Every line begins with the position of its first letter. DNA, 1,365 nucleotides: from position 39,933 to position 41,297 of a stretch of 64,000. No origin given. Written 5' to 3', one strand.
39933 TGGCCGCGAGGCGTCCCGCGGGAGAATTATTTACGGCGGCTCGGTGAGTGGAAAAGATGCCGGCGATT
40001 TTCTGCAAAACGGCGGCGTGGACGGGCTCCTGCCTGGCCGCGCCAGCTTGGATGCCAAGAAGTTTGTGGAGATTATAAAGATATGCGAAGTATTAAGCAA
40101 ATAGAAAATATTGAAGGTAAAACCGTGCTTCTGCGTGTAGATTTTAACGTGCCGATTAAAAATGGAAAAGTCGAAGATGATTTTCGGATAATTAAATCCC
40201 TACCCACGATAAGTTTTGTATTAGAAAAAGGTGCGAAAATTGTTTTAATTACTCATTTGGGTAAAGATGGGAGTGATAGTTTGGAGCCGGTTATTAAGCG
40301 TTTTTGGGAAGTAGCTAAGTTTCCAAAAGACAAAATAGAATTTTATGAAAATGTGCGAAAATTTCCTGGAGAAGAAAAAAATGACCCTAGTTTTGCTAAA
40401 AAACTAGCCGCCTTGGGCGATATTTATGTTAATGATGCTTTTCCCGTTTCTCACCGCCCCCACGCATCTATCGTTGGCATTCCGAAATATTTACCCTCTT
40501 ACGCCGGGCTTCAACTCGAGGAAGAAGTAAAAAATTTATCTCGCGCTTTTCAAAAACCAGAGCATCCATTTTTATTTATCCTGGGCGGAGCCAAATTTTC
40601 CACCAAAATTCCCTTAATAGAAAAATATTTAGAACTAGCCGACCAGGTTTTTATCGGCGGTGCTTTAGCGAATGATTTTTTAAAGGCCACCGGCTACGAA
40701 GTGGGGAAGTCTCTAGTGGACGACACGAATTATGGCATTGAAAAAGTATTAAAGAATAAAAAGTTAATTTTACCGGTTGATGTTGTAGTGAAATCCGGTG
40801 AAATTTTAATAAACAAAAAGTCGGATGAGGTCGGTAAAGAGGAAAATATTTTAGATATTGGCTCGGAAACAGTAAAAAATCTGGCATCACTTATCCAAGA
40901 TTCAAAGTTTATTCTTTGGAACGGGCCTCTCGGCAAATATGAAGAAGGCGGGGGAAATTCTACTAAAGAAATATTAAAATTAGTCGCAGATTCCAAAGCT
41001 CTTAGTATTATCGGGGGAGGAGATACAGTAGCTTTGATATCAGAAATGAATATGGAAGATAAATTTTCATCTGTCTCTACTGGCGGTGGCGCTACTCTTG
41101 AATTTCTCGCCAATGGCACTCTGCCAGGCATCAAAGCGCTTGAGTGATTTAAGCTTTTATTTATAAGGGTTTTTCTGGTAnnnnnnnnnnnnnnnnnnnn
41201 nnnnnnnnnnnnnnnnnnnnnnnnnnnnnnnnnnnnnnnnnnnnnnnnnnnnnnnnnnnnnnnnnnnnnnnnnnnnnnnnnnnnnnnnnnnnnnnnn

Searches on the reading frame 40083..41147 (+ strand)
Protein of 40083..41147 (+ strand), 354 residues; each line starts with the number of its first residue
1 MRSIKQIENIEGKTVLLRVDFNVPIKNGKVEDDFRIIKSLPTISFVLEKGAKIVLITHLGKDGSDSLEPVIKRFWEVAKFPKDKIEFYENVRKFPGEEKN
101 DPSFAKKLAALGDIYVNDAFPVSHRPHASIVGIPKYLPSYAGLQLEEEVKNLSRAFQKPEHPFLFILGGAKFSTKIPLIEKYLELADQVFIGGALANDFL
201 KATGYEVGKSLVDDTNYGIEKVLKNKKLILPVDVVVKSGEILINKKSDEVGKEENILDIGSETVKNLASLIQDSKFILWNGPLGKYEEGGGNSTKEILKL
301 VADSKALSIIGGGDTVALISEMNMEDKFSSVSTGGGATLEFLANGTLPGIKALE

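Call 69: search_protein_families(library=pfam, proteins=[window:40083-41147:+], max_evalue=0.00001)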
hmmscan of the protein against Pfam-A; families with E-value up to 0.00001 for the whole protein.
window:40083-41147:+ (354 aa): 1 family
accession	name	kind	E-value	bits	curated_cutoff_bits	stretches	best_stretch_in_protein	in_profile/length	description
PF00162.24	PGK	-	3.6e-107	359.1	27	1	7-343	4-377/379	Phosphoglycerate kinase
